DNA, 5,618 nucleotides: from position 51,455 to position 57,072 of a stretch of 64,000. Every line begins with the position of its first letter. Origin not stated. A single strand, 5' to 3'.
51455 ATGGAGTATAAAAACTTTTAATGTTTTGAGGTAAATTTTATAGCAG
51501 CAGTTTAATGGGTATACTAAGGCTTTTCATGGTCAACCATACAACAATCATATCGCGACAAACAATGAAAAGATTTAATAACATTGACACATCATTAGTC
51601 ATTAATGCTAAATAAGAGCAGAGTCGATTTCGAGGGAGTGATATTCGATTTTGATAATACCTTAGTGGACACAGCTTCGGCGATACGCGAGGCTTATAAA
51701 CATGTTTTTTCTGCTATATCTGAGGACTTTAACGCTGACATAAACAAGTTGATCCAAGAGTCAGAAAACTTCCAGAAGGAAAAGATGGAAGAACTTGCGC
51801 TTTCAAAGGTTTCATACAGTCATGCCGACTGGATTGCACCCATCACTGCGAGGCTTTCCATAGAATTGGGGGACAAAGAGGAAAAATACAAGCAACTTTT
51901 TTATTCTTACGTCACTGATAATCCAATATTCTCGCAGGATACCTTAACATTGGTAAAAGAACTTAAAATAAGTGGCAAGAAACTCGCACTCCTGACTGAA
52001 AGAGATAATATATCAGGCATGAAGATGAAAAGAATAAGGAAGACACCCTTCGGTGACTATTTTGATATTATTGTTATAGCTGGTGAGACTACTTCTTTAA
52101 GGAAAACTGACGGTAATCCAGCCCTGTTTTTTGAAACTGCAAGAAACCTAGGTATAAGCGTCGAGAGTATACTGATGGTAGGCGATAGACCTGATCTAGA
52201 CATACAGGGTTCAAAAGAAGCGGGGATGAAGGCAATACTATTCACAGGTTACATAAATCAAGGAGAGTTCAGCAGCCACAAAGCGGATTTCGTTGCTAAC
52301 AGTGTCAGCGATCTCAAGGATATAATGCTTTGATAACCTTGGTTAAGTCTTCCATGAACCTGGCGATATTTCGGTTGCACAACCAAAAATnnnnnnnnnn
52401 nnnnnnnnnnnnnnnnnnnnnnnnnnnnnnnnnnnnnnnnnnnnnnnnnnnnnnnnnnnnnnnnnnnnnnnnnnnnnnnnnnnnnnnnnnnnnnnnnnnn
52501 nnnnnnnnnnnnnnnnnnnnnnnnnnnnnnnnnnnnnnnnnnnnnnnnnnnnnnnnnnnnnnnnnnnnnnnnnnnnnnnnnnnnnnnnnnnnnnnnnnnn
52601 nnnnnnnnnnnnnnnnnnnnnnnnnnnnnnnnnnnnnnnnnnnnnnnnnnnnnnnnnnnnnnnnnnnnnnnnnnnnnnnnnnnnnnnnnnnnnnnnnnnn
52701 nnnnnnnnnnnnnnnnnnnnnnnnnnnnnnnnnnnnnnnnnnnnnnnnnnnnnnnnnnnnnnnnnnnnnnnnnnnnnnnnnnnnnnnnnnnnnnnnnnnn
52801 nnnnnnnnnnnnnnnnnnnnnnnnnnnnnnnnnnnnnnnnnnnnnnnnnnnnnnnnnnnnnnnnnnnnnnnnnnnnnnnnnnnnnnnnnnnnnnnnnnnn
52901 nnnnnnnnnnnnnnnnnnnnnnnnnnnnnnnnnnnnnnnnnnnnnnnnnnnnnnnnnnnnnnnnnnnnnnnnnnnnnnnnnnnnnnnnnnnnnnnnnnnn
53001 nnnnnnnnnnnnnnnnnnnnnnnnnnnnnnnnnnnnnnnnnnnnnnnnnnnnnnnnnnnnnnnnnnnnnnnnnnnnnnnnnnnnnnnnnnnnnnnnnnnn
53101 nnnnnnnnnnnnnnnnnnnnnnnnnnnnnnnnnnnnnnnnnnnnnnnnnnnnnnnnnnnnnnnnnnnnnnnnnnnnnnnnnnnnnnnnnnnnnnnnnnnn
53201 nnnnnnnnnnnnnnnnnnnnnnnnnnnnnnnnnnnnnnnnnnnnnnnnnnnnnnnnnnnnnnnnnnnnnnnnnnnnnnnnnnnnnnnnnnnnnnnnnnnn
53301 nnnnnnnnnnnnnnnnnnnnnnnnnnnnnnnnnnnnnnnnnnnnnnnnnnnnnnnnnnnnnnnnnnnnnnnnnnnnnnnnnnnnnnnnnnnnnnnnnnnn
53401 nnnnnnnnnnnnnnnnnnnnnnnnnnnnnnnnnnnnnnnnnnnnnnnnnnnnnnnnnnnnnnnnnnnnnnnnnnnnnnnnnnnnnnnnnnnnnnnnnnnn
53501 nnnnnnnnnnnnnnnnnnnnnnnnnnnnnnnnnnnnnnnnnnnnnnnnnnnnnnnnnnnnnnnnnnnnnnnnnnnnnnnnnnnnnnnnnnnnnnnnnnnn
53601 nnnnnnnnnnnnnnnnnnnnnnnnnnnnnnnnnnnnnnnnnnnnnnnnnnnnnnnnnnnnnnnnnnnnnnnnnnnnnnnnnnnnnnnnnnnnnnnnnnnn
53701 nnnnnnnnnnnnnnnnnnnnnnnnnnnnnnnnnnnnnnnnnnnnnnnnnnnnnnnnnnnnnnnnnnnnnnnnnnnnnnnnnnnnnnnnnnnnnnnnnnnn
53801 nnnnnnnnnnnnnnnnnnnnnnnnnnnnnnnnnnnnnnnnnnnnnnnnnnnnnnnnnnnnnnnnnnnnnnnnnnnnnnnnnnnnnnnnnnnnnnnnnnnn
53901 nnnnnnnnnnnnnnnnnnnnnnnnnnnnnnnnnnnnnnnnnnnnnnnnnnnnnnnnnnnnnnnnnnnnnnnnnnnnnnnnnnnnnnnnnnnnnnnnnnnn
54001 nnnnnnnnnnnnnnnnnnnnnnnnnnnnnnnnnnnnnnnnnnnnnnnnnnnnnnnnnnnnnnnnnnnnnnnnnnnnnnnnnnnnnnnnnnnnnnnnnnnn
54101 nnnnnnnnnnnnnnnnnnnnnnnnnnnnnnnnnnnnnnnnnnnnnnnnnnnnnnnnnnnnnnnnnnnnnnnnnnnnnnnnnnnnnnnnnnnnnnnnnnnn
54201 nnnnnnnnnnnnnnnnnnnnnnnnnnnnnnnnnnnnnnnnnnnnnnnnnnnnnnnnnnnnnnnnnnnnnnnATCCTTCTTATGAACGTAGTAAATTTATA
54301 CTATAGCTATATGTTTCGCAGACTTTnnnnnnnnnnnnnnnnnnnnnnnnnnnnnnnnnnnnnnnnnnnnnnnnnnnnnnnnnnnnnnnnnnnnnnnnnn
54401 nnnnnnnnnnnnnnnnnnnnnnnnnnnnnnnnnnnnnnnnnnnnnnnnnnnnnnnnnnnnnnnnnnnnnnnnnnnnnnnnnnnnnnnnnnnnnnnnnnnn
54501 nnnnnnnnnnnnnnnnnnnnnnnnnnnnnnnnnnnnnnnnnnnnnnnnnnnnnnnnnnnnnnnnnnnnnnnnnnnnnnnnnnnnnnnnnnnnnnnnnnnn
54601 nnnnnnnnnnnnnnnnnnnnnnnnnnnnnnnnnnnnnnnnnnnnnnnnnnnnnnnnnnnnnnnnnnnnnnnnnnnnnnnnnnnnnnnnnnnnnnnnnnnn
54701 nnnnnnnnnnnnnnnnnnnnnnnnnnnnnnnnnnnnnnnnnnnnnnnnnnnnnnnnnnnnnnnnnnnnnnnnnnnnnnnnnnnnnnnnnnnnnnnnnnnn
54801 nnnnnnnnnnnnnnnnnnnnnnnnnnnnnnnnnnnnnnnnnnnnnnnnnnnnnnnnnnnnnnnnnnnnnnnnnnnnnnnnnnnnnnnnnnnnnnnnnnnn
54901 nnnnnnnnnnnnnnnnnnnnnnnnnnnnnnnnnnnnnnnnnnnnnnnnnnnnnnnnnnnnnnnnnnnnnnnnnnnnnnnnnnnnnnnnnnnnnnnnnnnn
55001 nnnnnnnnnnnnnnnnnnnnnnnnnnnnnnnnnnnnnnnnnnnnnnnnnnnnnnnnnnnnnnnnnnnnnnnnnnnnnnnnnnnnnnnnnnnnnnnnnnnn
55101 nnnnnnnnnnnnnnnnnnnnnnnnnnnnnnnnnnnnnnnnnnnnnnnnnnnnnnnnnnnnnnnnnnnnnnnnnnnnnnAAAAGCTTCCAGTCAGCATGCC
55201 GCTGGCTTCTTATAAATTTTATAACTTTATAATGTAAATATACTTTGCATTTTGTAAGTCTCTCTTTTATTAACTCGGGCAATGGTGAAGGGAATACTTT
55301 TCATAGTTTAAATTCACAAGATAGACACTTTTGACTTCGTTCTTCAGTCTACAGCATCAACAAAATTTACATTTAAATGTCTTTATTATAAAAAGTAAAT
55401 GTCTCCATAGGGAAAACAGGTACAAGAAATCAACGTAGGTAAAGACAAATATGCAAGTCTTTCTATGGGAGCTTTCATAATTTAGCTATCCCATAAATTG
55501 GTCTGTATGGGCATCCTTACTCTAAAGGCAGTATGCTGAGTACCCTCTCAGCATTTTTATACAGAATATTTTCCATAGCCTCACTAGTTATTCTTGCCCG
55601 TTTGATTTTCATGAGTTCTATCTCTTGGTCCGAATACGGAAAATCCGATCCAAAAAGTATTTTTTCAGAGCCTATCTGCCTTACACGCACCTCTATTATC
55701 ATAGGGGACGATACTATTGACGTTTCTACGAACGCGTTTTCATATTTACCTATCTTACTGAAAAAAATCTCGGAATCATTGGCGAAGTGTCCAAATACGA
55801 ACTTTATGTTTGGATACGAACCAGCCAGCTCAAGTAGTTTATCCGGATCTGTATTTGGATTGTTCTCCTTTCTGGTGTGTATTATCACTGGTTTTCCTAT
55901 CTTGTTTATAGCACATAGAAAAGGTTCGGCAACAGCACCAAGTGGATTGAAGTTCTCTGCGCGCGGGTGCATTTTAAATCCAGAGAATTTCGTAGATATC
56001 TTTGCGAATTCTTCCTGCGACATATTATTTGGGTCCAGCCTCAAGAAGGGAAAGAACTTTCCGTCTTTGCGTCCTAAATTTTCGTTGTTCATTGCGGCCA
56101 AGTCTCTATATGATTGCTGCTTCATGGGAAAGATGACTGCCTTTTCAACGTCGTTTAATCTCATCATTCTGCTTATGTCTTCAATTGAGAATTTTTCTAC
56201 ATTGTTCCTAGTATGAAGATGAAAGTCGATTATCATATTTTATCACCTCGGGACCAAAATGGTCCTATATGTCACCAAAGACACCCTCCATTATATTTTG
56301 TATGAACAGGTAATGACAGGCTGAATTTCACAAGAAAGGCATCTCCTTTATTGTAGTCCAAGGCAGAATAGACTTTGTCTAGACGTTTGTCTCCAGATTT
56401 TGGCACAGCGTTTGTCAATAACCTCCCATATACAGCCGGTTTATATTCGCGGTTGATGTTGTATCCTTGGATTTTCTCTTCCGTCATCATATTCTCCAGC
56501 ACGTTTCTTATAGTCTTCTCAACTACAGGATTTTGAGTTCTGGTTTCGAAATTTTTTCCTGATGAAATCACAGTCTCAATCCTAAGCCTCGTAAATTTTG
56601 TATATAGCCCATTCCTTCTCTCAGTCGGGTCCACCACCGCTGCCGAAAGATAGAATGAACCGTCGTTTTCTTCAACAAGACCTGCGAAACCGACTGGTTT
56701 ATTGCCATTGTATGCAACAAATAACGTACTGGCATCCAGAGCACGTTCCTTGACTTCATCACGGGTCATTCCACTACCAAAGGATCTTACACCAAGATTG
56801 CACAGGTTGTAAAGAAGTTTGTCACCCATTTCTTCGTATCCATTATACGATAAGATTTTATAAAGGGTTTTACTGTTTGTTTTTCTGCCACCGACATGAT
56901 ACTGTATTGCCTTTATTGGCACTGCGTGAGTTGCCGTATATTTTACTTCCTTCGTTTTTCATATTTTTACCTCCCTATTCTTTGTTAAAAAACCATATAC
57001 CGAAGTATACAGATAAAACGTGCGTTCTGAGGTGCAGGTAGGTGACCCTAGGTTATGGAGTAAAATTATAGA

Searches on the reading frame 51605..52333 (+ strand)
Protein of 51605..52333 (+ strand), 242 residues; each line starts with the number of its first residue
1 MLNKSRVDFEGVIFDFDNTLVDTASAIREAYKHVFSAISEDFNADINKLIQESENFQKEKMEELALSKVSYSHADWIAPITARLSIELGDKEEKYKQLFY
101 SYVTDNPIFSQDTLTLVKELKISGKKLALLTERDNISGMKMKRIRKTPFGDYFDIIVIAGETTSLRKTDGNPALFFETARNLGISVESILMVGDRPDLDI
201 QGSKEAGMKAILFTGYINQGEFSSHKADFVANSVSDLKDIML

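Call 41: search_protein_families(library=pfam, proteins=[window:51605-52333:+], max_evalue=0.01)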
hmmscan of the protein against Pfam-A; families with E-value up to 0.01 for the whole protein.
window:51605-52333:+ (242 aa): 4 families
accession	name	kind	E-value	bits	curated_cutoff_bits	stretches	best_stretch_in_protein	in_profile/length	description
PF13419.12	HAD_2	-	4.5e-20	72.9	23.8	1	12-212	1-177/178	Haloacid dehalogenase-like hydrolase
PF00702.32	Hydrolase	-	7.2e-18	66.1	26.4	1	10-207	2-191/191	haloacid dehalogenase-like hydrolase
PF13242.12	Hydrolase_like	-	9.3e-11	41.9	22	1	171-237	6-75/75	HAD-hyrolase-like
PF09419.16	PGP_phosphatase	-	0.0029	17.6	20.4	0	4-44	36-77/168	Mitochondrial PGP phosphatase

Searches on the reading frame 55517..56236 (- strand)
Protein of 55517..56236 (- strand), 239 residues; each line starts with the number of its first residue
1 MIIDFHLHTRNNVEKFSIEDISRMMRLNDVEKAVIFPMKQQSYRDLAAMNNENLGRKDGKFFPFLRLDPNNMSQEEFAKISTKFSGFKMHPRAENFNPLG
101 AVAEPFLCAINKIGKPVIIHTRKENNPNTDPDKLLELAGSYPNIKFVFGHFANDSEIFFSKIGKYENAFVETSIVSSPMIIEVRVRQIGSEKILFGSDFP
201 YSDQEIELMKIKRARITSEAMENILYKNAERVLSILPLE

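Call 41: search_protein_families(library=pfam, proteins=[window:55517-56236:-], max_evalue=0.01)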
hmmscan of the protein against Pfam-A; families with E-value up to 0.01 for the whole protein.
window:55517-56236:- (239 aa): 2 families
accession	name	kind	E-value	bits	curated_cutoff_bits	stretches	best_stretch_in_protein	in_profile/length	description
PF04909.20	Amidohydro_2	-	1.1e-21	78.3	26.4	1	10-233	32-287/289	Amidohydrolase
PF01026.27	TatD_DNase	-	7.3e-05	22.7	27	1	109-223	117-231/253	TatD related DNase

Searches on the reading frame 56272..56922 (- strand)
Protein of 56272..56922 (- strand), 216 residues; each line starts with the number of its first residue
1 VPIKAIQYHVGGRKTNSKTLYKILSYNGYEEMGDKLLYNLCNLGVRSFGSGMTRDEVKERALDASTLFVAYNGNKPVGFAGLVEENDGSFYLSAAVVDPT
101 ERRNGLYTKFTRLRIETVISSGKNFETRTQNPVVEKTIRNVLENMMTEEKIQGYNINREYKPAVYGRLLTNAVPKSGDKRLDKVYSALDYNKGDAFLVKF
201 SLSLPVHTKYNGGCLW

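Call 41: search_protein_families(library=pfam, proteins=[window:56272-56922:-], max_evalue=0.01)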
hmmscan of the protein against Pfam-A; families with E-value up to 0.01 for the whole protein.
window:56272-56922:- (216 aa): 3 families
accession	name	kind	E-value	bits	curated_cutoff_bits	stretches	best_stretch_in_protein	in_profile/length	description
PF00583.31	Acetyltransf_1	-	2.5e-05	25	20.7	1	59-108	24-78/116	Acetyltransferase (GNAT) family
PF13673.13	Acetyltransf_10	-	9.3e-05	22.9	23.6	1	43-106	8-68/128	Acetyltransferase (GNAT) domain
PF13508.13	Acetyltransf_7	-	0.00042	21.1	27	1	65-106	3-45/84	Acetyltransferase (GNAT) domain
